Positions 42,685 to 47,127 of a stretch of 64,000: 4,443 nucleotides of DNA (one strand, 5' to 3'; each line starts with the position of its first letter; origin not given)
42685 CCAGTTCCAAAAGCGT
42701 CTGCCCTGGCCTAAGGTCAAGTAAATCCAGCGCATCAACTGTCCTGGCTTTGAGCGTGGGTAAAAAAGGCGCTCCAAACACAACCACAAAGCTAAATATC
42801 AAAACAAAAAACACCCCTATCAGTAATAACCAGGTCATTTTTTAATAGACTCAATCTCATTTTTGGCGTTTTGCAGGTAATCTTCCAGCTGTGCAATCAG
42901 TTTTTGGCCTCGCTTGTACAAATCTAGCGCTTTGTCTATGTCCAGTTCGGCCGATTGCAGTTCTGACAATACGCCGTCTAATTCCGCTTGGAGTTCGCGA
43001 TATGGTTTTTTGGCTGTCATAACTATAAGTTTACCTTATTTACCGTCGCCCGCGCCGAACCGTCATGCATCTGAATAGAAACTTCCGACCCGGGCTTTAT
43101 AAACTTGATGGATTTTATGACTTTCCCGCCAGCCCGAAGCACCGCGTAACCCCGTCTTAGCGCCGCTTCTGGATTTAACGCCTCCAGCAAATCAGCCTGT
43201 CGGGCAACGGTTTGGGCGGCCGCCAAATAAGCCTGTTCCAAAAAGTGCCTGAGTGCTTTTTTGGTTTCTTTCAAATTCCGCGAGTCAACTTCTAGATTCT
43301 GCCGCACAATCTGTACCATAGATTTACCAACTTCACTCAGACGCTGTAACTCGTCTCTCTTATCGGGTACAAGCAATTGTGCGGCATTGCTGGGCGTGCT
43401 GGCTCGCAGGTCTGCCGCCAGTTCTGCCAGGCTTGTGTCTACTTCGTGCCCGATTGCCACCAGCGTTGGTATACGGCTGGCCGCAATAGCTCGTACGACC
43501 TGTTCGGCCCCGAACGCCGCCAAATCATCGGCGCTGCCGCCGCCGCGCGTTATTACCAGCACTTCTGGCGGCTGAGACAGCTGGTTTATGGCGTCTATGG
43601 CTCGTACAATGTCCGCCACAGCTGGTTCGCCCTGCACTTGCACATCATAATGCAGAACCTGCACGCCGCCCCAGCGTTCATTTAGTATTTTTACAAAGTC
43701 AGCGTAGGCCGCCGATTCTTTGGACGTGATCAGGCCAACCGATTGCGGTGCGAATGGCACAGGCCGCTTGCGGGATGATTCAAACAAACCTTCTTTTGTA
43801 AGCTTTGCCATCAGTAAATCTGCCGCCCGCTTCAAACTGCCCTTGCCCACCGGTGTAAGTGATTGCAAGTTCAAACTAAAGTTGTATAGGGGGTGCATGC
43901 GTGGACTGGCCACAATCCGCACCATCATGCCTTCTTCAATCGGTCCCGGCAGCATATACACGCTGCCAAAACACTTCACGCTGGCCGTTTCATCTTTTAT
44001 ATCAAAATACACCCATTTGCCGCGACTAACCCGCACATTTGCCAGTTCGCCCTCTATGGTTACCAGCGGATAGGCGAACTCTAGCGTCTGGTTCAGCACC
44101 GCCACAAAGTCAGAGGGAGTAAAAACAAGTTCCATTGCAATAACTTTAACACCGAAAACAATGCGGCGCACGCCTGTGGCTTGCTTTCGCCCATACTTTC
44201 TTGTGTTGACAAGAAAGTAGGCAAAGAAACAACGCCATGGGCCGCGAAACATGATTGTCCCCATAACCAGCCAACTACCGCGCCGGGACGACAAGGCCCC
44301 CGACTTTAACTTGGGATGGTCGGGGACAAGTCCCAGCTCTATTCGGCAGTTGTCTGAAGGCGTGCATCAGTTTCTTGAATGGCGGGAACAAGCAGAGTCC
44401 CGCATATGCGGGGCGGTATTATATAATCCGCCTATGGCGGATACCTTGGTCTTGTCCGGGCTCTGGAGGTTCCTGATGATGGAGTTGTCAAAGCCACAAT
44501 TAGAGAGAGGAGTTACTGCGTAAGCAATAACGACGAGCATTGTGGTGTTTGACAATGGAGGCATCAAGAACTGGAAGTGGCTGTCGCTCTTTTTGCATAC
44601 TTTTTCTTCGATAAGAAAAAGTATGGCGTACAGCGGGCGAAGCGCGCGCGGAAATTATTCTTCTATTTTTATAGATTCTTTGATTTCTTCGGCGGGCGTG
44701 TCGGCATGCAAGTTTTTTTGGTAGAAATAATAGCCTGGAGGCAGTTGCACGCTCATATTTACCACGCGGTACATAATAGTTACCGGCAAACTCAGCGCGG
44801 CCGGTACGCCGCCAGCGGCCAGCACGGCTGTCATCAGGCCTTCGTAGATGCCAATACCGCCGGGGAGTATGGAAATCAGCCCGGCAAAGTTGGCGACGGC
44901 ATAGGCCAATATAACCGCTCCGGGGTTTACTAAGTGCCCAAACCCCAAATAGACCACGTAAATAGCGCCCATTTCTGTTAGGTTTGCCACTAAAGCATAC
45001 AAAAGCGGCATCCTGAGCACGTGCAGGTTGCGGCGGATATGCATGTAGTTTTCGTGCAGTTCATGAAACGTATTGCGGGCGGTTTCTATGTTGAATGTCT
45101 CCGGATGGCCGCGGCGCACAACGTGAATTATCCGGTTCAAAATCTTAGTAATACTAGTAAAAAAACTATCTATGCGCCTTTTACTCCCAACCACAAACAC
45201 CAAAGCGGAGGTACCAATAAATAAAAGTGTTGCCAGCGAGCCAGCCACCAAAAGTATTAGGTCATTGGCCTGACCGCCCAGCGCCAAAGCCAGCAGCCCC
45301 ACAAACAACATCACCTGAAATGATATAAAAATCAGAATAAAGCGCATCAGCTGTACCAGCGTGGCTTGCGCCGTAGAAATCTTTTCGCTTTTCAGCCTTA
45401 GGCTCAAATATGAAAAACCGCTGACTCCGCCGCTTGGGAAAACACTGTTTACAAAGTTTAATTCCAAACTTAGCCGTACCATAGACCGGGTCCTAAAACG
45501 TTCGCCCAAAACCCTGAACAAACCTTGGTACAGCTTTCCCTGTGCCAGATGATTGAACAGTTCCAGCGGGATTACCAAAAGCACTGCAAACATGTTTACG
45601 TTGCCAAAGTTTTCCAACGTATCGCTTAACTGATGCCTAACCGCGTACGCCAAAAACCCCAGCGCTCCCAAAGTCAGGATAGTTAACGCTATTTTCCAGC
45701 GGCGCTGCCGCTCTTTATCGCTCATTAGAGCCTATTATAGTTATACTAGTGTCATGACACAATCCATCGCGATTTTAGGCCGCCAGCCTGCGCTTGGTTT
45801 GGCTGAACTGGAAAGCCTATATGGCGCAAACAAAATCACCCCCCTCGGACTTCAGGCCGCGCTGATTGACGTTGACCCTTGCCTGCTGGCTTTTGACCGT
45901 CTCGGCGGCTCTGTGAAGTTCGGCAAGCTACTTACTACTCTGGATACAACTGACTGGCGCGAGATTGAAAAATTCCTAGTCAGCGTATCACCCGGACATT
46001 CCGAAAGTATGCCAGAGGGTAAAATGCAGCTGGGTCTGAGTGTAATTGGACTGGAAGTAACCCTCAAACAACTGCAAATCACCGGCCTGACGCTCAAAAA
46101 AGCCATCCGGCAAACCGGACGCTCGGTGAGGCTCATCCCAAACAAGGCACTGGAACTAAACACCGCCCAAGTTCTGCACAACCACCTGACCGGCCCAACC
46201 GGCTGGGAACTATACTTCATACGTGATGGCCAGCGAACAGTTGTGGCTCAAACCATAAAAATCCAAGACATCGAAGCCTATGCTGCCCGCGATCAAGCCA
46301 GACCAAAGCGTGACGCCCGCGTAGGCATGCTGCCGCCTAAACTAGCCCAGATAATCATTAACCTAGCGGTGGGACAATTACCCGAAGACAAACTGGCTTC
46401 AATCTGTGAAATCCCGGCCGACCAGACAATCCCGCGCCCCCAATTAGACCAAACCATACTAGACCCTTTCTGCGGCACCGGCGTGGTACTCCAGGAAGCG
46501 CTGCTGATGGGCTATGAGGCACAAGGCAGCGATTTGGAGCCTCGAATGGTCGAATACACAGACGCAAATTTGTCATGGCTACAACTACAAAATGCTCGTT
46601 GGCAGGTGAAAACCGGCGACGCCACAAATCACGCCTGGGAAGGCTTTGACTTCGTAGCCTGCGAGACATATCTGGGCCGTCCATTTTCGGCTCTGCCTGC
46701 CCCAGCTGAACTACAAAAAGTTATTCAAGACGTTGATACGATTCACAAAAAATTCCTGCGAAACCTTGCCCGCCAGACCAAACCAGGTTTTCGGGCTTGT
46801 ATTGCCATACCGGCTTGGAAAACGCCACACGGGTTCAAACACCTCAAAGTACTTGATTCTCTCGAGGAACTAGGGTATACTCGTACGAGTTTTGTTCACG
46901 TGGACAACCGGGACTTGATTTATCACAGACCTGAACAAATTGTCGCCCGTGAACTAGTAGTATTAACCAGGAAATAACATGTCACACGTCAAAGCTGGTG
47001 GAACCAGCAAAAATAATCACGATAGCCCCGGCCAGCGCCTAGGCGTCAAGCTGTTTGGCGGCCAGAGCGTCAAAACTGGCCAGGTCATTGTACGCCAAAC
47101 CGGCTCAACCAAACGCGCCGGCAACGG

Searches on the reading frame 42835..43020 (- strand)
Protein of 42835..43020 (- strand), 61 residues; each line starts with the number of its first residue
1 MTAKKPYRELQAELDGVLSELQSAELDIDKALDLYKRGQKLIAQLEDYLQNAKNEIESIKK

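Call 49: search_protein_families(library=pfam, proteins=[window:42835-43020:-])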
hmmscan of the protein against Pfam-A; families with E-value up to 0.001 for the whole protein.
window:42835-43020:- (61 aa): 1 family
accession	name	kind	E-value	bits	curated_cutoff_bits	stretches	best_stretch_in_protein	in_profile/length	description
PF02609.21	Exonuc_VII_S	-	2.5e-11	43.9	24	1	7-57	1-51/52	Exonuclease VII small subunit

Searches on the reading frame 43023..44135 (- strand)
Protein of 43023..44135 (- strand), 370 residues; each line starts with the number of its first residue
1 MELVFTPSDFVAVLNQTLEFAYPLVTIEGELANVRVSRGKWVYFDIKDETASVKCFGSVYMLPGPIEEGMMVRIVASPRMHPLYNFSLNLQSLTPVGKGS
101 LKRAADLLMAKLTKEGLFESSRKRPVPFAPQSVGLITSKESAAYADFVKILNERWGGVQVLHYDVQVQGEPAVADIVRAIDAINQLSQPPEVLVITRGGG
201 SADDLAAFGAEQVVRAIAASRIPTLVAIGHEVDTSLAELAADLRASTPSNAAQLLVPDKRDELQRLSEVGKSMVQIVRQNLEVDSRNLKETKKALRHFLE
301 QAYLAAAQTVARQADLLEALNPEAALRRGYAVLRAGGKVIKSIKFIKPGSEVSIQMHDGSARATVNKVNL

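Call 49: search_protein_families(library=pfam, proteins=[window:43023-44135:-])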
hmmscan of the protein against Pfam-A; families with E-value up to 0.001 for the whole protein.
window:43023-44135:- (370 aa): 4 families
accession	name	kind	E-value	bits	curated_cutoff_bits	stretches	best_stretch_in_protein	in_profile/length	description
PF02601.20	Exonuc_VII_L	-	1.6e-72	245.2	35.9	2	117-301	1-184/315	Exonuclease VII, large subunit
PF13742.12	tRNA_anti_2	-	6.7e-08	33.1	27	1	12-92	8-93/95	OB-fold nucleic acid binding domain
PF01336.31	tRNA_anti-codon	-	4.1e-06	27.1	27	1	25-95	1-74/75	OB-fold nucleic acid binding domain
PF01761.26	DHQ_synthase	-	0.0009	19.3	24.2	0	179-226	19-66/115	3-dehydroquinate synthase N-terminal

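Call 50: find_homologous_proteins(query=window:43023-44135:-, max_evalue=1e-40)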
Query window:43023-44135:- (370 aa): 7380 proteins with E <= 1e-40 among 8000 candidates; the best 120 are listed.
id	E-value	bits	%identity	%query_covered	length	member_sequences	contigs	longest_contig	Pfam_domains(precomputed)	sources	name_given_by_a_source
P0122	4.6e-234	794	100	100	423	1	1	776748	PF02601.21,PF13742.13,PF01336.32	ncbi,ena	-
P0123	1.1e-187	642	81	100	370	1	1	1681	PF02601.21,PF13742.13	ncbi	-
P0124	4.2e-186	636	79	99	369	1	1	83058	PF02601.21,PF13742.13,PF01336.32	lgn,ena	-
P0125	2.1e-185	634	79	100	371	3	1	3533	PF02601.21,PF13742.13,PF01336.32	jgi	-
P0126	1.7e-184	631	79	99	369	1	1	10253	PF02601.21,PF13742.13,PF01336.32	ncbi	-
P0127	3.5e-184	630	79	99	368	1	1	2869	PF02601.21,PF13742.13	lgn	-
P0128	1.2e-183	628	78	100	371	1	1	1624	PF02601.21,PF13742.13,PF01336.32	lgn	-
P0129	2.2e-183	627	78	100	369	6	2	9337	PF02601.21,PF13742.13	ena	-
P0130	1.5e-182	625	77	99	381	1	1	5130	PF02601.21,PF13742.13,PF01336.32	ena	-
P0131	1.6e-182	625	79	99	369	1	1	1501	PF02601.21,PF13742.13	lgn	-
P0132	7.6e-182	622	78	100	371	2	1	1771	PF02601.21,PF13742.13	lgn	-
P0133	1.4e-178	612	76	99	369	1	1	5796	PF02601.21,PF13742.13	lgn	-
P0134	4.0e-176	604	73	99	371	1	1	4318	PF02601.21,PF13742.13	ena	-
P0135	1.6e-175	602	76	99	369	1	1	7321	PF02601.21,PF13742.13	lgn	-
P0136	2.4e-175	601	73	100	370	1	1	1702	PF02601.21,PF13742.13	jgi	-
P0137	1.5e-174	598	75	100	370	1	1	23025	PF02601.21,PF13742.13,PF01336.32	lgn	-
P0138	9.6e-174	596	72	99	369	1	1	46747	PF02601.21,PF13742.13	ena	-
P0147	1.8e-171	588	74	99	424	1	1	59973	PF02601.21,PF13742.13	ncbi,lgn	ncbi:MAG: exodeoxyribonuclease VII large subunit [Patescibacteria group bacterium]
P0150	2.2e-169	581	71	100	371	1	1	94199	PF02601.21,PF13742.13,PF01336.32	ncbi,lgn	-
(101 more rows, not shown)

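Call 52: find_encoding_contigs(protein=P0147, flank=10000, max_places=2)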
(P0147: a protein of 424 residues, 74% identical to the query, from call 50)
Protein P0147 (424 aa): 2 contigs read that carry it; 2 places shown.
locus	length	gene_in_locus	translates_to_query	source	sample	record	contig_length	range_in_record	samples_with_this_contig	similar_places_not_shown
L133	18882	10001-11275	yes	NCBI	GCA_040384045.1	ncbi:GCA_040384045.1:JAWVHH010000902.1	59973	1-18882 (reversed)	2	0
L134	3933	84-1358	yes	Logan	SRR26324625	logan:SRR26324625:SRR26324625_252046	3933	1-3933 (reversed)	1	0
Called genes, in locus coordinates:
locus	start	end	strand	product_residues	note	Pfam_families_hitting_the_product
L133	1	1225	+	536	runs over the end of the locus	PF06418:CTP_synth_N, PF00117:GATase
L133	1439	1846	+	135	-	PF00072:Response_reg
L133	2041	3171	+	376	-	-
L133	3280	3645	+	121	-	-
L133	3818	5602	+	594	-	PF12229:PG_binding_4 (faint), PF13354:Beta-lactamase2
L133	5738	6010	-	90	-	PF01016:Ribosomal_L27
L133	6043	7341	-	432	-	PF13847:Methyltransf_31 (weak)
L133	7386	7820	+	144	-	-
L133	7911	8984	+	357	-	PF03706:LPG_synthase_TM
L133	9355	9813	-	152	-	-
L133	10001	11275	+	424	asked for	PF13742:tRNA_anti_2 (weak), PF02601:Exonuc_VII_L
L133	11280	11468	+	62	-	PF02609:Exonuc_VII_S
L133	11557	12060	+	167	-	-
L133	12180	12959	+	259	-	-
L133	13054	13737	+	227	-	-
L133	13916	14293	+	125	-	PF00072:Response_reg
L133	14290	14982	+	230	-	PF11967:RecO_N, PF02565:RecO_C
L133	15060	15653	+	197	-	-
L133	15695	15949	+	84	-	PF04973:NMN_transporter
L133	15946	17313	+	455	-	PF00587:tRNA-synt_2b, PF03129:HGTP_anticodon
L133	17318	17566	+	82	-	-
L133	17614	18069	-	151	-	-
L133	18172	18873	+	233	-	PF00892:EamA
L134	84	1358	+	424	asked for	PF13742:tRNA_anti_2 (weak), PF02601:Exonuc_VII_L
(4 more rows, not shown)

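Call 53: find_encoding_contigs(protein=P0124, flank=10000, max_places=2)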
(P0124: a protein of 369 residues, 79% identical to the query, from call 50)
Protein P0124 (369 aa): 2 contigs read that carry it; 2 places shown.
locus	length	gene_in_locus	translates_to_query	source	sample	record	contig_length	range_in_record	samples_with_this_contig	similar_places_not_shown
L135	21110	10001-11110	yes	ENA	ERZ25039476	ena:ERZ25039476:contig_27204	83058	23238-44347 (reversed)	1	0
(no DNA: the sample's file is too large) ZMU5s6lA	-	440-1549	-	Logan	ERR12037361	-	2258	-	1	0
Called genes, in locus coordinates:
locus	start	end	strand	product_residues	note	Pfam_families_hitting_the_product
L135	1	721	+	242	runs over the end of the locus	PF05257:CHAP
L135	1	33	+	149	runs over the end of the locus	PF14362:DUF4407 (weak)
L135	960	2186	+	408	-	PF22694:CtpB_N-like (weak), PF00595:PDZ, PF13180:PDZ_2, PF17820:PDZ_6, PF03572:Peptidase_S41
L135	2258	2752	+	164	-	PF06418:CTP_synth_N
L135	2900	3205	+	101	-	PF06418:CTP_synth_N (weak)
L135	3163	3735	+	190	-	PF00117:GATase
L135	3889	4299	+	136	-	PF00072:Response_reg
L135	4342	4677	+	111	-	-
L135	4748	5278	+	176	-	-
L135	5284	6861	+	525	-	-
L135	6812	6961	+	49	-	-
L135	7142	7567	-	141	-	-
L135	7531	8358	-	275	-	-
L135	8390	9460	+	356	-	PF03706:LPG_synthase_TM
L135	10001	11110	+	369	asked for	PF13742:tRNA_anti_2, PF01336:tRNA_anti-codon (weak), PF02601:Exonuc_VII_L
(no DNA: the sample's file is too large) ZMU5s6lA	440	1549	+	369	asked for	PF13742:tRNA_anti_2, PF01336:tRNA_anti-codon (weak), PF02601:Exonuc_VII_L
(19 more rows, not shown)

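Call 57: find_encoding_contigs(protein=P0137, flank=10000, max_places=1)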
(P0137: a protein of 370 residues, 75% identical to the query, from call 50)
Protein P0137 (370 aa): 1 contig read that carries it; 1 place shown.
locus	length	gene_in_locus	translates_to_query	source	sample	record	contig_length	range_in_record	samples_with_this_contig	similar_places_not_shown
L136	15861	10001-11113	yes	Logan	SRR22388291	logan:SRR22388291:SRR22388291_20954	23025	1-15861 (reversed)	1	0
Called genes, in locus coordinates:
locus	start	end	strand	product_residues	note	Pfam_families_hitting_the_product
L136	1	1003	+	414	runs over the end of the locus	PF22694:CtpB_N-like (weak), PF00595:PDZ, PF13180:PDZ_2 (weak), PF17820:PDZ_6, PF03572:Peptidase_S41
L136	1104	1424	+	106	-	PF01402:RHH_1 (weak)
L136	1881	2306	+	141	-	-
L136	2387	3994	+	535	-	PF06418:CTP_synth_N, PF00117:GATase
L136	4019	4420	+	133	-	PF00072:Response_reg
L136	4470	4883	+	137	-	-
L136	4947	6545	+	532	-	PF00498:FHA (faint)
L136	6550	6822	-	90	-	PF01016:Ribosomal_L27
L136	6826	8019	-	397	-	PF01170:UPF0020 (weak), PF01555:N6_N4_Mtase (weak), PF13847:Methyltransf_31, PF13649:Methyltransf_25 (weak)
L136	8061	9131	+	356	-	PF03706:LPG_synthase_TM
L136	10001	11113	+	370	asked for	PF13742:tRNA_anti_2, PF01336:tRNA_anti-codon (weak), PF02601:Exonuc_VII_L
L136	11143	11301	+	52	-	PF02609:Exonuc_VII_S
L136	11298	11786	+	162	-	-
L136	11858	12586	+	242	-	-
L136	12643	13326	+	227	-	-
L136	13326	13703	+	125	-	PF00072:Response_reg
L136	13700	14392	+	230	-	PF11967:RecO_N, PF02565:RecO_C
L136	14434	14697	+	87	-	PF04973:NMN_transporter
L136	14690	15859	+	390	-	?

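Call 58: find_encoding_contigs(protein=P0150, flank=10000, max_places=1)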
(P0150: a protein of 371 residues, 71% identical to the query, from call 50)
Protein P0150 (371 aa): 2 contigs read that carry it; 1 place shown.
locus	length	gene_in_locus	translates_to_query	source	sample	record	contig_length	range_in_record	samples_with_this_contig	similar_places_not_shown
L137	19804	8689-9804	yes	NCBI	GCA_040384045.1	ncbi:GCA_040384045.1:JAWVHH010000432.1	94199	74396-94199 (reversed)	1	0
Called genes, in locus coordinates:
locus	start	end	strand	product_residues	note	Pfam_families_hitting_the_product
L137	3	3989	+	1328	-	?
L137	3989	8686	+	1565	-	PF24981:Beta-prop_ATRN-LZTR1 (faint), PF01344:Kelch_1 (faint), PF25210:Kelch_FKB95 (faint), PF13415:Beta-prop_FBX42 (weak), PF24681:Kelch_KLHDC2_KLHL20_DRC7, PF13415:Beta-prop_FBX42, PF24681:Kelch_KLHDC2_KLHL20_DRC7 (weak), PF13415:Beta-prop_FBX42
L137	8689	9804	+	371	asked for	PF13742:tRNA_anti_2, PF01336:tRNA_anti-codon (weak), PF02601:Exonuc_VII_L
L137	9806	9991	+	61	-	PF02609:Exonuc_VII_S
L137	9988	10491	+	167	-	-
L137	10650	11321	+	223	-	-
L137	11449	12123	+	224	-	-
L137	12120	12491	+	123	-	PF00072:Response_reg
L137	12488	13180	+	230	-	PF11967:RecO_N, PF02565:RecO_C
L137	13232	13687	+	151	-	-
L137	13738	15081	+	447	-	-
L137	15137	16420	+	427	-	PF00587:tRNA-synt_2b, PF03129:HGTP_anticodon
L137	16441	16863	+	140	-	PF00075:RNase_H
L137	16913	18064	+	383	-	-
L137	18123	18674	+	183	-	-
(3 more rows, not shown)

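Call 59: find_encoding_contigs(protein=P0138, flank=10000, max_places=1)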
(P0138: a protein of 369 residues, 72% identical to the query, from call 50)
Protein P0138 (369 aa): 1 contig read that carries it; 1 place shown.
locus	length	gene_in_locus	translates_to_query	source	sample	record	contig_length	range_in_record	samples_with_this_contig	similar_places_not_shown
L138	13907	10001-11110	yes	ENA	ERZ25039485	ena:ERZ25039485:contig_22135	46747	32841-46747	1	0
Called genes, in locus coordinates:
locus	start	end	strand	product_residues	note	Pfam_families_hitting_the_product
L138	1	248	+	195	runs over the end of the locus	-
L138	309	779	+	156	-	-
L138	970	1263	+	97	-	PF01402:RHH_1 (weak)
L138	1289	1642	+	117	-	PF13470:PIN_3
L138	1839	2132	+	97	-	PF06418:CTP_synth_N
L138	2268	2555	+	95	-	PF06418:CTP_synth_N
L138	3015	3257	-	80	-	-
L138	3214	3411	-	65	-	-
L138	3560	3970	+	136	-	PF00072:Response_reg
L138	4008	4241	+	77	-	-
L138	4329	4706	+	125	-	-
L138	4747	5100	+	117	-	-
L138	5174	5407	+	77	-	-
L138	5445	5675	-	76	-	PF01016:Ribosomal_L27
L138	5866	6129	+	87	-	-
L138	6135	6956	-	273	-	-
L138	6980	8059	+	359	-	PF03706:LPG_synthase_TM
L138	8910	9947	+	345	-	-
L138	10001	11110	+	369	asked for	PF13742:tRNA_anti_2, PF02601:Exonuc_VII_L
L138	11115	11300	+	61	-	PF02609:Exonuc_VII_S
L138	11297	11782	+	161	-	-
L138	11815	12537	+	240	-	-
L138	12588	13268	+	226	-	-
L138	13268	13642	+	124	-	PF00072:Response_reg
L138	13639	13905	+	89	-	?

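Call 82: search_protein_families(library=padloc, proteins=[L133:9355-9813:-, L138:8910-9947:+], max_evalue=0.01)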
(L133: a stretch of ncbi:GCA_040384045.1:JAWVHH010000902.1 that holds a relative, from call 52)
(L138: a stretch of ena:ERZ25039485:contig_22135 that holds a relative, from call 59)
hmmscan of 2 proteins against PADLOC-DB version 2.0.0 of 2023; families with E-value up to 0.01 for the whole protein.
L133:9355-9813:- (152 aa): 0 families

L138:8910-9947:+ (345 aa): 0 families

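Call 83: search_protein_families(library=pfam, proteins=[L133:9355-9813:-, L138:8910-9947:+], max_evalue=0.01)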
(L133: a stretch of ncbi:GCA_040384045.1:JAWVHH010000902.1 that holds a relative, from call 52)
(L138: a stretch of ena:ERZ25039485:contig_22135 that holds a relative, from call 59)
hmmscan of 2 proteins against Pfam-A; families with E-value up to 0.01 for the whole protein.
L133:9355-9813:- (152 aa): 0 families

L138:8910-9947:+ (345 aa): 0 families

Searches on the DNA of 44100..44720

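Call 7: search_rna_families(source=window, start=44100, end=44720, threshold=evalue, max_evalue=10, show_alignments=3)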
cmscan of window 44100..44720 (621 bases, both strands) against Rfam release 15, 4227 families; matches with E-value up to 10: 3.
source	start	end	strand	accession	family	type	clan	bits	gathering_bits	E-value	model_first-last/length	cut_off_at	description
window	44586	44640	+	RF04163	mir-8364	Gene; miRNA;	-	17.1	67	3.4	1-61/61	no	mir-8364 microRNA precursor family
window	44382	44455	+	RF03343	mir-3347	Gene; miRNA;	-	16.9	124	1.2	1-106/106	no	mir-3347 microRNA precursor family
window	44184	44227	-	RF03668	mir-1788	Gene; miRNA;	-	15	57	2.8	1-77/77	no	mir-1788 microRNA precursor family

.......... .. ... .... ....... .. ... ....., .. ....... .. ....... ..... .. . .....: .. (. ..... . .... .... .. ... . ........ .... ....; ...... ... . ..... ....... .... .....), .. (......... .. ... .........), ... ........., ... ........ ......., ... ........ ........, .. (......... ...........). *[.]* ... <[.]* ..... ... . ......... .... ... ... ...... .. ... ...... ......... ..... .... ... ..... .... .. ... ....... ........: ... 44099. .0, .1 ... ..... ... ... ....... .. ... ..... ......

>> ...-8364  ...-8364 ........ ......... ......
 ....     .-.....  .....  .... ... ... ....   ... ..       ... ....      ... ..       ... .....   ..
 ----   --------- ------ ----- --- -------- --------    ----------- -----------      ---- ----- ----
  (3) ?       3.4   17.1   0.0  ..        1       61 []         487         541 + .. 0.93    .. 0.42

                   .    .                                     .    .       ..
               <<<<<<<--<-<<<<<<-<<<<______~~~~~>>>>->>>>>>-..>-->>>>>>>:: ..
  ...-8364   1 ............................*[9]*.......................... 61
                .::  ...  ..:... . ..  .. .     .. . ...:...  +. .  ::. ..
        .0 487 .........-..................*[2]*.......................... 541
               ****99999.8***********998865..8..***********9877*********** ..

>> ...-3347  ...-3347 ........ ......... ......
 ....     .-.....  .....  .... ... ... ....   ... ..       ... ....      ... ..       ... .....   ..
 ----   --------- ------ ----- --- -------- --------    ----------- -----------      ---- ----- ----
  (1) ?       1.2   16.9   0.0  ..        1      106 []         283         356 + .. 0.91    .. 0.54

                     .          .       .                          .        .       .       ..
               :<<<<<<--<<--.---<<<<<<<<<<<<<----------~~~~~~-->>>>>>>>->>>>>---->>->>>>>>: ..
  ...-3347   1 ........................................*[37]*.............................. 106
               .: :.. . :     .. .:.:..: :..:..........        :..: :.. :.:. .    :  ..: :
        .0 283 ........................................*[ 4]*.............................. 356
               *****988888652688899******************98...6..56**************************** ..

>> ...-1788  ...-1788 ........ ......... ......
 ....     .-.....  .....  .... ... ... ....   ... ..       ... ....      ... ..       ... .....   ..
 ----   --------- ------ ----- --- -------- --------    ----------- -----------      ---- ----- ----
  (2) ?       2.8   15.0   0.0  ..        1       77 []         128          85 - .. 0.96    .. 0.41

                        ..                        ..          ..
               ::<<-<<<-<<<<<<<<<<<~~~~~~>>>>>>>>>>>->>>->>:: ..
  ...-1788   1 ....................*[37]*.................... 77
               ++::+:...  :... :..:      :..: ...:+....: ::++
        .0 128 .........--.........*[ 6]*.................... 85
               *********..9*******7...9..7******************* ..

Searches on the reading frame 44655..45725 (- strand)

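Call 49: search_protein_families(library=pfam, proteins=[window:44655-45725:-])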
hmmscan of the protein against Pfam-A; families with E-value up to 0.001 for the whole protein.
window:44655-45725:- (356 aa): 1 family
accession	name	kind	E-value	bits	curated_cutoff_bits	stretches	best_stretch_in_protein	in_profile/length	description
PF03706.18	LPG_synthase_TM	-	8.3e-28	98.1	33.4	1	17-331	8-302/302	Lysylphosphatidylglycerol synthase TM region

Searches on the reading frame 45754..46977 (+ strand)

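Call 49: search_protein_families(library=pfam, proteins=[window:45754-46977:+])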
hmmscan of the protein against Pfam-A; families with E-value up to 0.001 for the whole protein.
window:45754-46977:+ (407 aa): 4 families
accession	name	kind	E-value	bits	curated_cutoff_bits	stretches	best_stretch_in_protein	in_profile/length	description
PF01170.24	UPF0020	-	3.7e-07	30.5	22.3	1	229-356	26-170/197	RMKL-like, methyltransferase domain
PF13847.12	Methyltransf_31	-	1.2e-06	28.7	27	1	233-352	5-111/145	Methyltransferase domain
PF13649.12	Methyltransf_25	-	4.6e-06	27.7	27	1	235-305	1-73/97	Methyltransferase domain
PF01555.25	N6_N4_Mtase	-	0.00044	20.7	26.7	0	232-268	182-218/221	DNA methylase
